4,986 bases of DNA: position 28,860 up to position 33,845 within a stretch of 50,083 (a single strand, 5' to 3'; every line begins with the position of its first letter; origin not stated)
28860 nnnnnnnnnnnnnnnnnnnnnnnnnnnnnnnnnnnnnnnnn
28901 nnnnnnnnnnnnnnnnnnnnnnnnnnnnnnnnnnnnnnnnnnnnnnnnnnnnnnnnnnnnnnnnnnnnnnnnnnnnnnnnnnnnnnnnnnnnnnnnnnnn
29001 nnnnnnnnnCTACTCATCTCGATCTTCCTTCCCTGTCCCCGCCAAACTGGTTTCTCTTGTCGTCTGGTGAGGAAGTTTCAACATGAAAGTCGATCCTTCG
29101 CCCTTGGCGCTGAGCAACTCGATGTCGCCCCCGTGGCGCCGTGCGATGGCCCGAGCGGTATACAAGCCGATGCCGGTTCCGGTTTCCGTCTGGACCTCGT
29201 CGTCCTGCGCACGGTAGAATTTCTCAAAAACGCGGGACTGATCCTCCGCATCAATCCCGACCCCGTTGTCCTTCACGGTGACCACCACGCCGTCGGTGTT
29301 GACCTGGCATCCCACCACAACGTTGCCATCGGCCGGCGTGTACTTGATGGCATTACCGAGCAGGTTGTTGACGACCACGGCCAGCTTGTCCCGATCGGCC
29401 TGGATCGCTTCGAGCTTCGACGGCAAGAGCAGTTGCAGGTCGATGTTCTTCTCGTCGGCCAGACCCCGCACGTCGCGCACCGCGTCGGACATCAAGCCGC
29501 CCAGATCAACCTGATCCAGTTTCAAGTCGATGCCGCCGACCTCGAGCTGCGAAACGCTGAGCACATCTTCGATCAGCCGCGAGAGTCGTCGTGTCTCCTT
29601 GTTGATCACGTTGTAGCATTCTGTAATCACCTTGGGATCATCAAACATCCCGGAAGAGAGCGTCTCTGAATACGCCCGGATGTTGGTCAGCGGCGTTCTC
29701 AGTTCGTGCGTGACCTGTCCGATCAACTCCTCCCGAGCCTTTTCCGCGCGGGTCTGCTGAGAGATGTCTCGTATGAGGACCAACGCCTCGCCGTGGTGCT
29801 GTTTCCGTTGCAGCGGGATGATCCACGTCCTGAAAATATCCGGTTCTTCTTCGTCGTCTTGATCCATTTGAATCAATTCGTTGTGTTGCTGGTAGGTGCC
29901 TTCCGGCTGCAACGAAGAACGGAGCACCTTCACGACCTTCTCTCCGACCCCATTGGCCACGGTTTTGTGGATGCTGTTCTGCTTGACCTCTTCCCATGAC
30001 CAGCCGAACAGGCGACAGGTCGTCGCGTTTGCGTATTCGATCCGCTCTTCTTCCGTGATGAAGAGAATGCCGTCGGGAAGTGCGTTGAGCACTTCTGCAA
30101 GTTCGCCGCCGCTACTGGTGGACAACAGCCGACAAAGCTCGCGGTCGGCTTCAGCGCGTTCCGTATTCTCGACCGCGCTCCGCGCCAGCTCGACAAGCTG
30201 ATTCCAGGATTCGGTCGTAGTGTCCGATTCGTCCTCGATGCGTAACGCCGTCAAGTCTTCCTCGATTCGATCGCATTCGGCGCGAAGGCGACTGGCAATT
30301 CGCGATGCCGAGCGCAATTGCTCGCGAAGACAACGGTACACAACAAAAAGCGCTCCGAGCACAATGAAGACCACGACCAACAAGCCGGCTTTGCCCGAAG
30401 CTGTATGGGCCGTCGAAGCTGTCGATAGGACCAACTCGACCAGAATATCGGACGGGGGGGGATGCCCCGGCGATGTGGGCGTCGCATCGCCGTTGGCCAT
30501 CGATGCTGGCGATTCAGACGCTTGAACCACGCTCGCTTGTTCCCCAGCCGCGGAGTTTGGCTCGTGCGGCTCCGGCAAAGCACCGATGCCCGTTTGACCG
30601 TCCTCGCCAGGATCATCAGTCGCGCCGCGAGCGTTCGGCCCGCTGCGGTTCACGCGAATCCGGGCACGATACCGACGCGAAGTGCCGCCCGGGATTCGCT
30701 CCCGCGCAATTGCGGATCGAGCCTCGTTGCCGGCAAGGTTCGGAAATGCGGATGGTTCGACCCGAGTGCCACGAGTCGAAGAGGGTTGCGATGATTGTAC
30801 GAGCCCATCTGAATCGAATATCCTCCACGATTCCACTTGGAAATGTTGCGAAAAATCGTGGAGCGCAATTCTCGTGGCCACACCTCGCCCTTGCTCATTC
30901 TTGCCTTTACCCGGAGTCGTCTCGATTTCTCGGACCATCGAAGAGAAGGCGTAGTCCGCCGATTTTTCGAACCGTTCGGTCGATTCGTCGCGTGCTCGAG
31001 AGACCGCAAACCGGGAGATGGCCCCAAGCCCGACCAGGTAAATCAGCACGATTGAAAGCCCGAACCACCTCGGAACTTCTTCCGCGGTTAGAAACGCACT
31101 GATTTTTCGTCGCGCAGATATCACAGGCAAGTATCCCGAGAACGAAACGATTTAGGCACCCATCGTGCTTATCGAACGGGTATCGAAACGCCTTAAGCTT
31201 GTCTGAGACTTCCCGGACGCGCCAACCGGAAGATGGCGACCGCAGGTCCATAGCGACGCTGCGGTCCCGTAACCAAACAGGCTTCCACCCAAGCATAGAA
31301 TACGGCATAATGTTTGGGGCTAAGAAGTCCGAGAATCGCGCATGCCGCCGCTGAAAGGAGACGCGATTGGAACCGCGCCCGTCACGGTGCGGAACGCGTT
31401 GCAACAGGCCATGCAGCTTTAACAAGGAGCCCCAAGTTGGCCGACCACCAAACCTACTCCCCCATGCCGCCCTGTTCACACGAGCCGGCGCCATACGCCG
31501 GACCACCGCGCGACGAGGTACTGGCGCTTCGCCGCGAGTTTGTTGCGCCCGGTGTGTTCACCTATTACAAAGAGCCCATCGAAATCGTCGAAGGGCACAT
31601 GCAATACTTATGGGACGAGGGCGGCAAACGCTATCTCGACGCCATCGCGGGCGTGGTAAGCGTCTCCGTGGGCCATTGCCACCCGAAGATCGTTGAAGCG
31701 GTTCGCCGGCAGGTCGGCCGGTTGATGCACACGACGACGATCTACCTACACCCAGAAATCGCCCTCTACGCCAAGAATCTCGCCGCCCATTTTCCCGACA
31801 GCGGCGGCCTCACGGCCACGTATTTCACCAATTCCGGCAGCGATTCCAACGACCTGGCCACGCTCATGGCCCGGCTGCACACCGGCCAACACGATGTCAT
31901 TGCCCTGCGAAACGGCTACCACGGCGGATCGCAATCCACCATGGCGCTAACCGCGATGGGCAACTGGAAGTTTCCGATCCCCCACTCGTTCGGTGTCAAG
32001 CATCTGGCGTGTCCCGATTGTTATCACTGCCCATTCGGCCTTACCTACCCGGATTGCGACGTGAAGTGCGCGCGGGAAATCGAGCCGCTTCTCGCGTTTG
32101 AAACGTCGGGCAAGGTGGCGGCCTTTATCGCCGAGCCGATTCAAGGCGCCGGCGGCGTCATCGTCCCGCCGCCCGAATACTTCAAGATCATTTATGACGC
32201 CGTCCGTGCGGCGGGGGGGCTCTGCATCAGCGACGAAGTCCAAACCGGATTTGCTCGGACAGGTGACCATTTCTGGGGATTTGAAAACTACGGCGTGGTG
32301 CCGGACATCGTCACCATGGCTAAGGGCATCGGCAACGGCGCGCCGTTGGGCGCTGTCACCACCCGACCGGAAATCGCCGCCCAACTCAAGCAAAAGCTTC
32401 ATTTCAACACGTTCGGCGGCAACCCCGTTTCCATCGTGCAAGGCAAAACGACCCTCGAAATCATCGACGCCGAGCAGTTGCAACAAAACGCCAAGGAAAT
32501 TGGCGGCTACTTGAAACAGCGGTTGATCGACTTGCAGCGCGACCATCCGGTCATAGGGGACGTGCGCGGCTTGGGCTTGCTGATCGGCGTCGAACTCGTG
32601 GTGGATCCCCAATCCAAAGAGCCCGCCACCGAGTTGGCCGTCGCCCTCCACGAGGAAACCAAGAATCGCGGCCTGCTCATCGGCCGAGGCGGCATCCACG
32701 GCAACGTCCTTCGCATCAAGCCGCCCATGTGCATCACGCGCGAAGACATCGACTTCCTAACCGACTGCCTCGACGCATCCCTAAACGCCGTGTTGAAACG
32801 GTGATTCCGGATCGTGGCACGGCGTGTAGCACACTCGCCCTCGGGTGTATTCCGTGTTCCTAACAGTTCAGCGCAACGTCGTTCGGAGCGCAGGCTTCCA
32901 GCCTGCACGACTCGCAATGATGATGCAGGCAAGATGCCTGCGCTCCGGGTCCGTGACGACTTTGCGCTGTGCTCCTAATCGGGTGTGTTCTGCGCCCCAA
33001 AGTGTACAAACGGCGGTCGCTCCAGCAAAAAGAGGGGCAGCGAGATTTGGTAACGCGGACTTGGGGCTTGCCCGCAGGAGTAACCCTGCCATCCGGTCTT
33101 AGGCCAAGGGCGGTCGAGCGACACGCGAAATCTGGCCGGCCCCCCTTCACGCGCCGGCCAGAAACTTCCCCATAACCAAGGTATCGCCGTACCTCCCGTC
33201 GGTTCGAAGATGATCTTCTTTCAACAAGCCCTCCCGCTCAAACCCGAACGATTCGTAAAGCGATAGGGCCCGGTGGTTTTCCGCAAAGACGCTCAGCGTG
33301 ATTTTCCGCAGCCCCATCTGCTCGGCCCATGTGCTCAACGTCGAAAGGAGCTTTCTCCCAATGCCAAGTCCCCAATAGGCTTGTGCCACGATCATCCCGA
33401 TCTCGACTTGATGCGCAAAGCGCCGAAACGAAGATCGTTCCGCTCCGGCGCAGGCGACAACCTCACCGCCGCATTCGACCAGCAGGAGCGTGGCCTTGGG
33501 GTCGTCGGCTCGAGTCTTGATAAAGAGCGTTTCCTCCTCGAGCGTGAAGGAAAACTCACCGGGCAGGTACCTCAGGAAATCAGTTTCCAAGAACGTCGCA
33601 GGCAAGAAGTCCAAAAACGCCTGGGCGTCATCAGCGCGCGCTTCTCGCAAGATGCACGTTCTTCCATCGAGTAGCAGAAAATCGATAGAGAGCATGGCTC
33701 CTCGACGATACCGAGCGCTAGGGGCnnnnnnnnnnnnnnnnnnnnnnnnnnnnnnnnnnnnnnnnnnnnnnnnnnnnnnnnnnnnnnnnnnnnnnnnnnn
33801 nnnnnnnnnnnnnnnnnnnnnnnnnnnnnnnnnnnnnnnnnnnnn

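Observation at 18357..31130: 13-gene operon joining a complete c-di-GMP sensory cassette to a secretin-less PilBCMNO(P)/pseudopilin machine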

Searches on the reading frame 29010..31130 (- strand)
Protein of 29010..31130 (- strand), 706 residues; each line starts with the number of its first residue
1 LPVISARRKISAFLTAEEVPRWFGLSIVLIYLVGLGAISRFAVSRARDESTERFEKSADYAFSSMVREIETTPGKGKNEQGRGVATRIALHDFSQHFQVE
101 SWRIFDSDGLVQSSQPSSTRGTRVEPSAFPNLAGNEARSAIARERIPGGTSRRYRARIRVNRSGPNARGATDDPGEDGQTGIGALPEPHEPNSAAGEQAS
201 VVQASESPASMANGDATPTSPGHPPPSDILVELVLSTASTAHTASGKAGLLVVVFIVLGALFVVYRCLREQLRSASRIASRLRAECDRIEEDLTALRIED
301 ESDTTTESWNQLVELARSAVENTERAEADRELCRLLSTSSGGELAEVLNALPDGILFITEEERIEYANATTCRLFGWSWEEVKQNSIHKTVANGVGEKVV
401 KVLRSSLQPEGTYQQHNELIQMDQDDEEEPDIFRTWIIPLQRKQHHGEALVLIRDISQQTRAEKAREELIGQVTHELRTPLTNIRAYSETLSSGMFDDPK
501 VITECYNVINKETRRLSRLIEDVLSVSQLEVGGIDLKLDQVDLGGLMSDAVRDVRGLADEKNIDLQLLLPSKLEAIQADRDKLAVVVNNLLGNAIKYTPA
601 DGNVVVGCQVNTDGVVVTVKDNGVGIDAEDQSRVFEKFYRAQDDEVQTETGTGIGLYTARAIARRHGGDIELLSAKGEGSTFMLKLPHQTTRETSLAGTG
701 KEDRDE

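Call 4: search_protein_families(library=pfam, proteins=[window:29010-31130:-], max_evalue=0.01)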
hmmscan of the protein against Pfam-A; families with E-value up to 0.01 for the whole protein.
window:29010-31130:- (706 aa): 7 families
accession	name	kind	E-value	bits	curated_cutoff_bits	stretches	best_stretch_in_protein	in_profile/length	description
PF02518.31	HATPase_c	-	6.2e-28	97.9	26.4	1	579-689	2-110/111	Histidine kinase-, DNA gyrase B-, and HSP90-like ATPase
PF00512.31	HisKA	-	4.8e-15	55.8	26.9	1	465-530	1-64/66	His Kinase A (phospho-acceptor) domain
PF00989.32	PAS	-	4.9e-09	36.6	22.6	1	343-413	2-72/113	PAS fold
PF08448.16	PAS_4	-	2.6e-06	28.1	23.1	1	348-460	1-109/110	PAS fold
PF13188.13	PAS_8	-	3.5e-06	27.1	21.8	1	345-390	4-46/65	PAS domain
PF13426.13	PAS_9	-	7.6e-05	23.4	27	1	352-458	1-103/103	PAS domain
PF13581.12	HATPase_c_2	-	0.00047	20.6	27.4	1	578-657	27-105/127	Histidine kinase-like ATPase domain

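Call 74: search_protein_families(library=ncbifam, proteins=[window:29010-31130:-], max_evalue=0.00001)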
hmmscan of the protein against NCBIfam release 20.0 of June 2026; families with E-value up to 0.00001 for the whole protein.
window:29010-31130:- (706 aa): 83 families (the best 25 are shown)
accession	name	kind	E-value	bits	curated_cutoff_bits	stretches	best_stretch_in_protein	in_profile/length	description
NF046044.1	PnpS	equivalog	8.2e-78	262.1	400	1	337-687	50-390/390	two-component system histidine kinase PnpS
NF033092.0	HK_WalK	equivalog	8.4e-70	236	725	1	343-687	259-593/594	cell wall metabolism sensor histidine kinase WalK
TIGR02966.1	phoR_proteo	equivalog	1.7e-67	227.8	334.2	1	343-685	7-332/333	phosphate regulon sensor histidine kinase PhoR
NF045911.1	TCSHisKinNblS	equivalog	8.5e-58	196.1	1000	1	337-687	261-619/621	two-component system sensor histidine kinase NblS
NF047874.1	MASE3_PAS_HK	subfamily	2.7e-50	171.9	560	1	321-696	244-633/655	MASE3 domain-containing sensor histidine kinase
NF040691.1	MtrAB_MtrB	equivalog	1.8e-49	169.1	450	1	452-692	257-496/507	MtrAB system histidine kinase MtrB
NF041735.1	hist_kin_RppB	equivalog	2e-49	168.6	400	1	471-687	221-438/438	two-component system sensor histidine kinase RppB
NF008468.0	PRK11360.1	equivalog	1.9e-45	155.3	646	1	347-692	273-612/616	two-component system sensor histidine kinase AtoS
NF033093.1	HK_VicK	exception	4.7e-45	154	680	1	251-690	14-437/448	cell wall metabolism sensor histidine kinase VicK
NF006800.0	PRK09303.1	equivalog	6.5e-43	147.1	342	1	427-688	112-377/383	histidine kinase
NF008235.0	PRK11006.1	equivalog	1.9e-41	142.4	390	1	328-690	89-425/431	phosphate regulon sensor histidine kinase PhoR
TIGR02956.1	TMAO_torS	equivalog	1.3e-39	136.1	676.5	1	460-693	458-687/967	TMAO reductase system sensor histidine kinase/response regulator TorS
TIGR01386.1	cztS_silS_copS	subfamily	7.5e-38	130.7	292.55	1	472-687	247-457/457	heavy metal sensor histidine kinase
NF041880.1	EPS_EpsF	equivalog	8.9e-38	130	900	1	319-687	122-492/492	response regulator EpsF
NF008302.0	PRK11091.1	equivalog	1.9e-37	128.9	838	1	318-694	136-511/779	aerobic respiration two-component sensor histidine kinase ArcB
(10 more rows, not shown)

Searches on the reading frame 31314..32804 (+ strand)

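Call 7: search_protein_families(library=pfam, proteins=[window:31314-32804:+], max_evalue=0.001)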
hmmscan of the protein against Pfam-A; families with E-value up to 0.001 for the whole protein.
window:31314-32804:+ (496 aa): 1 family
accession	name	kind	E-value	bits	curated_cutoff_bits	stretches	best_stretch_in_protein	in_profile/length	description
PF00202.27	Aminotran_3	-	4e-90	302.8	30.5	1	89-487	11-400/403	Aminotransferase class-III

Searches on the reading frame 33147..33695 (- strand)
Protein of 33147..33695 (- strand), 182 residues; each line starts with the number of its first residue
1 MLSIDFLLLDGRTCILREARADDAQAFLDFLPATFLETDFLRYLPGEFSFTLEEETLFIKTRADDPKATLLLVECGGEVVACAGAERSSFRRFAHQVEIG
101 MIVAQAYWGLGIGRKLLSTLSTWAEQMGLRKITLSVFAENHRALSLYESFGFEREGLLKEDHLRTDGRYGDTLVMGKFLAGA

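Call 8: search_protein_families(library=pfam, proteins=[window:33147-33695:-], max_evalue=0.001)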
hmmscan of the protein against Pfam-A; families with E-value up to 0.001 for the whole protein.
window:33147-33695:- (182 aa): 5 families
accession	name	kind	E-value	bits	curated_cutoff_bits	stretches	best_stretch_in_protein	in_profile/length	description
PF00583.31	Acetyltransf_1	-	8.1e-19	68.4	20.7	1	47-152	15-116/116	Acetyltransferase (GNAT) family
PF13508.13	Acetyltransf_7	-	9.8e-13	48.7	27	1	68-153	3-83/84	Acetyltransferase (GNAT) domain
PF13302.13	Acetyltransf_3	-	1e-11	46.1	25.4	1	15-153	3-138/138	Acetyltransferase (GNAT) domain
PF13673.13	Acetyltransf_10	-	6.1e-08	33.1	23.6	1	61-156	24-111/128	Acetyltransferase (GNAT) domain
PF13420.13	Acetyltransf_4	-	1.8e-07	31.8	24.3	1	51-172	33-153/155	Acetyltransferase (GNAT) domain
